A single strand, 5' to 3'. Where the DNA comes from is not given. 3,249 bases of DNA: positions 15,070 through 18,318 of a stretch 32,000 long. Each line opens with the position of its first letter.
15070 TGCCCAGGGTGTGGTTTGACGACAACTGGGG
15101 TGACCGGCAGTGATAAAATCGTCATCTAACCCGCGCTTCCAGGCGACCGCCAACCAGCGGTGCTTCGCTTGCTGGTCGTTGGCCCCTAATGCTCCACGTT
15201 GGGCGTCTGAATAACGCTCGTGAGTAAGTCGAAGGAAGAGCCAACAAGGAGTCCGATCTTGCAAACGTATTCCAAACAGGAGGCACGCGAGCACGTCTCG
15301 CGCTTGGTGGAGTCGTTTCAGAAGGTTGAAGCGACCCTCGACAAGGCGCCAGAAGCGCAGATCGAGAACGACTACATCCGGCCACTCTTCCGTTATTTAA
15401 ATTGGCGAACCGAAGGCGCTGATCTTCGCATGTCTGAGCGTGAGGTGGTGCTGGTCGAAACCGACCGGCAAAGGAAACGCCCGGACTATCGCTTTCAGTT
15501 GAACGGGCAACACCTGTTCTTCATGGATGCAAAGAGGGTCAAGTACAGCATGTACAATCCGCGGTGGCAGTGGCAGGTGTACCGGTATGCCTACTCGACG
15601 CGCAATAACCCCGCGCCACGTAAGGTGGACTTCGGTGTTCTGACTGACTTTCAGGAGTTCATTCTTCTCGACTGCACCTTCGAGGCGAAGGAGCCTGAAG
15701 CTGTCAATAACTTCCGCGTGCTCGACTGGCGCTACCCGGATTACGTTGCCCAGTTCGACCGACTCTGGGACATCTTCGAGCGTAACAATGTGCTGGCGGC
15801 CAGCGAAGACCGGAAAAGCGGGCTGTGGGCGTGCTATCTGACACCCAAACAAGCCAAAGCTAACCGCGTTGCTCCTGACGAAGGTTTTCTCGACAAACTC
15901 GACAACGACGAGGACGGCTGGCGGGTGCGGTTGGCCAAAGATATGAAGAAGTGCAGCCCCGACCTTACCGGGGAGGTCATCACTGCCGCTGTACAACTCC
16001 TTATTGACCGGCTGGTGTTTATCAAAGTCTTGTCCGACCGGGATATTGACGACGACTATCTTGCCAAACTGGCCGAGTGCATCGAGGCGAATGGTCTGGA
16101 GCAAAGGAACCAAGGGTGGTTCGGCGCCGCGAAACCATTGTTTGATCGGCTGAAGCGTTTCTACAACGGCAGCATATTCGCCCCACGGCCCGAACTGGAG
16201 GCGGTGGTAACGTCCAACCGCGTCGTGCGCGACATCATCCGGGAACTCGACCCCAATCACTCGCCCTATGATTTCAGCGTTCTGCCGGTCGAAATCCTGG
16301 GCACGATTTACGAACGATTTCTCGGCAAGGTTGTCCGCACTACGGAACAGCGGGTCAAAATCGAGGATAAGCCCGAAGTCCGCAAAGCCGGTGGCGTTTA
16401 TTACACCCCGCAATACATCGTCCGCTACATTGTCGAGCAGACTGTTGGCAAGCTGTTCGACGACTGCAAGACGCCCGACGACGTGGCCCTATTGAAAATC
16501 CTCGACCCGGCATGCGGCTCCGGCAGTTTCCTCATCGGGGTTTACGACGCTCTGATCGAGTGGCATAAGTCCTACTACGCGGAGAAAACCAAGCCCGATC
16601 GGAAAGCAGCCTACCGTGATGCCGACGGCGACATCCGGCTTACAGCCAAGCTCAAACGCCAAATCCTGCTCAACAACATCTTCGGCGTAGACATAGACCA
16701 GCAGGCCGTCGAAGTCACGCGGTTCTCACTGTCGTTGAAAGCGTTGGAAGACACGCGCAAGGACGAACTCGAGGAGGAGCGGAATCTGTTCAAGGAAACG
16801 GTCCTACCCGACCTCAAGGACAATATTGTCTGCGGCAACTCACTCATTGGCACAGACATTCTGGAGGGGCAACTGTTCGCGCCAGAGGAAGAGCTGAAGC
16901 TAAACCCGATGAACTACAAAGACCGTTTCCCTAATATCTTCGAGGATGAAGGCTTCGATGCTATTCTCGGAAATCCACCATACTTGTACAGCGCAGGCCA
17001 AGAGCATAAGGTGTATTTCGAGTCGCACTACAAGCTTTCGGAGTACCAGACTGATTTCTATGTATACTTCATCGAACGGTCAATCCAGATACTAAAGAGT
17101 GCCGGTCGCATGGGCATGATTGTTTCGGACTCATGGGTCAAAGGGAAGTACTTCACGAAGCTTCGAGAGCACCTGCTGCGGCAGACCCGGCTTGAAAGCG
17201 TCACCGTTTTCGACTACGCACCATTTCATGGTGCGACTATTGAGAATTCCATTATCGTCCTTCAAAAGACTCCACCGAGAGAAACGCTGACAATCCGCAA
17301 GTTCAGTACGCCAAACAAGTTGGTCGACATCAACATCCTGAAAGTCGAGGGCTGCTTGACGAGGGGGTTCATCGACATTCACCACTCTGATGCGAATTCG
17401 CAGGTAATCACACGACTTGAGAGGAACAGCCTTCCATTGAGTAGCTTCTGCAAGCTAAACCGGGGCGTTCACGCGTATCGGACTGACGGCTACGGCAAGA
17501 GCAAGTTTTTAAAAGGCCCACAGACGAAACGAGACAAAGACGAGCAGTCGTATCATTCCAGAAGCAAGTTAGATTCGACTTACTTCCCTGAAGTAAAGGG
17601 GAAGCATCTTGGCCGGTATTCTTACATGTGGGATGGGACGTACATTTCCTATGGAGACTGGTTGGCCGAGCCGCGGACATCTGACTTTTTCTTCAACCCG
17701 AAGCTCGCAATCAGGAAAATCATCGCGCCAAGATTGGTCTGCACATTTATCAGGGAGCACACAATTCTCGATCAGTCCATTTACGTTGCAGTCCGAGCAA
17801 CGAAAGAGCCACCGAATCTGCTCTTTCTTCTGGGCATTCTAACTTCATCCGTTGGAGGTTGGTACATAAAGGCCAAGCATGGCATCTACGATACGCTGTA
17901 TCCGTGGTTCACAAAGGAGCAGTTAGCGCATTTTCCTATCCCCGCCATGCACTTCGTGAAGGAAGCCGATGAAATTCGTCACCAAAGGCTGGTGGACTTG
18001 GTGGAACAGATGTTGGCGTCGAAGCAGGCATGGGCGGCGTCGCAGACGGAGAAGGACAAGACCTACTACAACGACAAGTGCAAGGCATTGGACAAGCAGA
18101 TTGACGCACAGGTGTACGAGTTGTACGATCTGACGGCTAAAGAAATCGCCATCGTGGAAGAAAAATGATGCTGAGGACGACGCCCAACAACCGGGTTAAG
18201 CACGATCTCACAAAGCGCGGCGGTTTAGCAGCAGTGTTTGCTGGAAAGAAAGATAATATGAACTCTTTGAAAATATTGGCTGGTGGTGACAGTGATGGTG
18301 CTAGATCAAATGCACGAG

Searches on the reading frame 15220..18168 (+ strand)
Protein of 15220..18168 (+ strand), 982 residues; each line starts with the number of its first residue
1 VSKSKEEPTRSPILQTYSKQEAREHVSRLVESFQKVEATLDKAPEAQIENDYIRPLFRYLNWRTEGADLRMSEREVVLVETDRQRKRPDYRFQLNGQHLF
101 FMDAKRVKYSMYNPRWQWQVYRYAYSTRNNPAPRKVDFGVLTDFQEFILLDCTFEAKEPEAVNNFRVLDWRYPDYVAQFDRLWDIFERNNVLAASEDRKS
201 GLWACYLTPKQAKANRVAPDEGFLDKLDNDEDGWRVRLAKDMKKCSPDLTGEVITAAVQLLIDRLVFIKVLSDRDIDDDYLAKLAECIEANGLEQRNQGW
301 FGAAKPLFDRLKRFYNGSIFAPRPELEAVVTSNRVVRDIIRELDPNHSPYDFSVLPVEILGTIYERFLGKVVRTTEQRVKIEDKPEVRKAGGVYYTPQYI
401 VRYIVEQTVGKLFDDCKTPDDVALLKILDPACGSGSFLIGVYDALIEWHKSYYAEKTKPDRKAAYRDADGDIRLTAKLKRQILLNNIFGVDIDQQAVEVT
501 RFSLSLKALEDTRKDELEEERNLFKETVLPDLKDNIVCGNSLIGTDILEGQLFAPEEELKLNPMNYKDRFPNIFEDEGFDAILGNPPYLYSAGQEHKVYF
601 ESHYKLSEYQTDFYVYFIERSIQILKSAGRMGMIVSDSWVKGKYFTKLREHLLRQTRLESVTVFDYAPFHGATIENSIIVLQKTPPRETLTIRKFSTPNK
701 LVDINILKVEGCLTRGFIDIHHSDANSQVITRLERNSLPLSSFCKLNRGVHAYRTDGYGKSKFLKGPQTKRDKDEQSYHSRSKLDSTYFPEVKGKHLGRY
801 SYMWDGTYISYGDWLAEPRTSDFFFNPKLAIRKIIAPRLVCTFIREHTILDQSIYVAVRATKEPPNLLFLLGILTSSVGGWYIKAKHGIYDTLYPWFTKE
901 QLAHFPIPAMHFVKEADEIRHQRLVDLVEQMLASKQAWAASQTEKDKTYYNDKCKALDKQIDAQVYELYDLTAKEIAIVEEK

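Call 3: search_protein_families(library=pfam, proteins=[window:15220-18168:+], max_evalue=0.01)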
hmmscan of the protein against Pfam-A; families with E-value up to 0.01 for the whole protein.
window:15220-18168:+ (982 aa): 6 families
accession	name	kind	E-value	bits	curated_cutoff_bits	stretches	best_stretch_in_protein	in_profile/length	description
PF07669.17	Eco57I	-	4.6e-37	128.2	25.3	1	485-665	1-167/171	Eco57I restriction-modification methylase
PF02384.22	N6_Mtase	-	4.5e-18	66.1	20.4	1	359-687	5-236/311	N-6 DNA Methylase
PF20473.4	MmeI_Mtase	-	6.3e-15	55.5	27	1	422-655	18-218/259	MmeI, DNA-methyltransferase domain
PF12950.13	TaqI_C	-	1.6e-11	45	26.5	1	790-907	2-118/118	TaqI-like C-terminal specificity domain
PF01170.24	UPF0020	-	4.4e-06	27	22.3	1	426-507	31-99/197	RMKL-like, methyltransferase domain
PF20464.3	MmeI_N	-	0.00071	20.4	27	1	74-182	62-137/181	MmeI, N-terminal domain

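Call 4: search_protein_families(library=padloc, proteins=[window:15220-18168:+], max_evalue=0.01)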
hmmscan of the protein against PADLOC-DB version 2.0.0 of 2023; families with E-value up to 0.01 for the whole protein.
window:15220-18168:+ (982 aa): 93 families (the best 25 are shown)
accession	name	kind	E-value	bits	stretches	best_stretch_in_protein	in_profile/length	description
PDLC03604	REase_MTase_IIG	-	1.6e-142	474.7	2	20-691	4-655/1011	Type IIG restriction enzyme-methyltransferase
PDLC03612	REase_MTase_IIG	-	6e-45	151.9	3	561-809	785-1045/1247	Type IIG restriction enzyme-methyltransferase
PDLC03609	REase_MTase_IIG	-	1.3e-43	147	2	425-688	437-668/1066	Type IIG restriction enzyme-methyltransferase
PDLC03629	REase_MTase_IIG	-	3.8e-32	109.1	2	425-692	436-697/1182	Type IIG restriction enzyme-methyltransferase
PDLC02521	PglX|PglXI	-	2.7e-30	103.1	3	578-683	481-589/1174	PglX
PDLC03596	REase_MTase_IIG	-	7.2e-30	101.7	3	564-809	696-942/1148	Type IIG restriction enzyme-methyltransferase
PDLC02529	PglX|PglXI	-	1.4e-29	100.5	1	386-692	194-476/1189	PglX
PDLC02643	DrmMI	-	2.5e-27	93.2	2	555-685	844-982/1347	DrmMI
PDLC02525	PglX|PglXI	-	1.8e-26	90.9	2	578-684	455-564/607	PglX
PDLC03600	REase_MTase_IIG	-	2e-26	90.3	2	578-685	496-606/1205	Type IIG restriction enzyme-methyltransferase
PDLC02523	PglX|PglXI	-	3.6e-24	82.6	2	569-699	552-683/1428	PglX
PDLC03348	MTase_II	-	1.1e-23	81.7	2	574-939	342-682/727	Type II methyltransferase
PDLC03335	MTase_II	-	2.3e-23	80.7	2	571-684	187-305/607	Type II methyltransferase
PDLC02527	PglX|PglXI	-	8.2e-23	78.1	2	420-509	299-392/1332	PglX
PDLC03601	REase_MTase_IIG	-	1.1e-22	77.7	2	573-717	668-813/1110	Type IIG restriction enzyme-methyltransferase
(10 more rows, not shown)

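Call 5: search_protein_families(library=ncbifam, proteins=[window:15220-18168:+], max_evalue=0.01)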
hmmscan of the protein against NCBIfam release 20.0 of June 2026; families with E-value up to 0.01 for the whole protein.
window:15220-18168:+ (982 aa): 9 families
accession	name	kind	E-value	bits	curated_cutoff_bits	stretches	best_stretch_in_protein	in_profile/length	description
NF033452.1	BREX_1_MTaseX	exception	1.7e-37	128.8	500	3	422-514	312-385/1210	BREX-1 system adenine-specific DNA-methyltransferase PglX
NF033455.1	BREX_6_MTaseX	exception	2.9e-27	94.7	900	2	569-698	545-675/1319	BREX-6 system adenine-specific DNA-methyltransferase PglX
NF033451.1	BREX_2_MTaseX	equivalog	3.4e-25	88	400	1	386-694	190-480/1185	BREX-2 system adenine-specific DNA-methyltransferase PglX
NF033454.1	BREX_5_MTaseX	exception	7.7e-20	70.1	900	2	423-541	301-392/1404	BREX-5 system adenine-specific DNA-methyltransferase PglX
TIGR02987.1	met_A_Alw26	exception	3.4e-18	65.7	353.5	1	389-886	1-436/523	Alw26I/Eco31I/Esp3I family type II restriction adenine-specific DNA-methyltransferase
NF047738.1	antiphage_MADS2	equivalog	1.5e-13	49.9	720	1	305-507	247-408/654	methylation-associated defense system DNA methyltransferase MAD2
TIGR00497.1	hsdM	equivalog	1.7e-07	30.3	242.75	1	565-685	293-419/515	type I restriction-modification system subunit M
NF011529.0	PRK14968.1-3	equivalog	0.0002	20.8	162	0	542-657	59-178/198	putative methyltransferase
TIGR03534.1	RF_mod_PrmC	equivalog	0.006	16.1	199.1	0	570-629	148-213/253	peptide chain release factor N(5)-glutamine methyltransferase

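Call 26: find_related_loci(query=window:15220-18168:+, collection=metagenome_contigs, flank=7000)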
Query window:15220-18168:+ (982 aa) in metagenome_contigs; peptide patterns used: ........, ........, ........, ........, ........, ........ (x = any residue, [..] = any of these).
24 stretches matched a pattern; 11 encode a relative of the query (tblastn E <= 1e-3); 11 distinct loci.
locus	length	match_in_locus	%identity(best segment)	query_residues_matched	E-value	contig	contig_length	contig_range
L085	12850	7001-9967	52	13-980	0e+0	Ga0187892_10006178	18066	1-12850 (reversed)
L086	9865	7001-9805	52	45-982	0e+0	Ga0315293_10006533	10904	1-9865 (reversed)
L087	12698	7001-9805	52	45-982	0e+0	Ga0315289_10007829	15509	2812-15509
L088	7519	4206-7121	48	16-981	0e+0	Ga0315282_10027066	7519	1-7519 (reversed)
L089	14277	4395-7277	48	18-981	0e+0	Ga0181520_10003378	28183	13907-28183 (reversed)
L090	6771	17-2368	49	257-980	0e+0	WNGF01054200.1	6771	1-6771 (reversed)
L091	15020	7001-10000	47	21-980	0e+0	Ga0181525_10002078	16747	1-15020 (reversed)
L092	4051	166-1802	53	358-981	4e-160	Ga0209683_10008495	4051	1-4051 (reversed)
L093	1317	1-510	61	812-981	2e-54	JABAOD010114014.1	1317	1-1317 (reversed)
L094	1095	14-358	66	866-980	6e-45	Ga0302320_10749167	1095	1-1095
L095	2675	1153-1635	56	729-980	1e-25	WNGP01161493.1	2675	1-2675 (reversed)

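Call 80: search_solved_structures(query=window:15220-18168:+, max_evalue=0.001)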
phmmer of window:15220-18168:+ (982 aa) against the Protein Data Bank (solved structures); distinct sequences matched with E-value up to 0.001: 11.
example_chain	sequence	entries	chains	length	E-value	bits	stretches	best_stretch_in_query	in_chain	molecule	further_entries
8cxz_A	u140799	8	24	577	1.9e-17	65.6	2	386-524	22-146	Site-specific DNA-methyltransferase (adenine-specific)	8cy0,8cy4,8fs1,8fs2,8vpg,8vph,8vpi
7lni_A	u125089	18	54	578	1.9e-17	65.6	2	386-524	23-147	Site-specific DNA-methyltransferase (adenine-specific)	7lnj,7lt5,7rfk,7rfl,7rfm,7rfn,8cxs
8c45_A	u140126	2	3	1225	2.2e-12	48.9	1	424-514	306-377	site-specific DNA-methyltransferase (adenine-specific)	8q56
8zek_A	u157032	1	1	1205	2.9e-10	41.8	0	424-514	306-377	site-specific DNA-methyltransferase (adenine-specific)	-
9ewz_C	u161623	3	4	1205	3e-10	41.8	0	424-514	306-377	Adenine-specific methyltransferase BrxX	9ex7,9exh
7vru_A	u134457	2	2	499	0.00018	22.7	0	577-687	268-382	Site-specific DNA-methyltransferase (adenine-specific)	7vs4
1g38_A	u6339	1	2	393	0.00042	21.4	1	576-658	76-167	MODIFICATION METHYLASE TAQI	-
1aqi_A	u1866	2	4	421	0.00048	21.3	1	576-658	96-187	ADENINE-N6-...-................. TAQI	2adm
1aqj_A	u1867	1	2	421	0.00048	21.3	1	576-658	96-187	ADENINE-N6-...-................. TAQI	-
2ibs_A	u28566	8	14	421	0.00048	21.3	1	576-658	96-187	Modification methylase TaqI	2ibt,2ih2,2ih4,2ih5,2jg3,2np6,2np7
7bst_D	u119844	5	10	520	0.00083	20.5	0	571-685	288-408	Type I restriction enzyme EcoR124II M protein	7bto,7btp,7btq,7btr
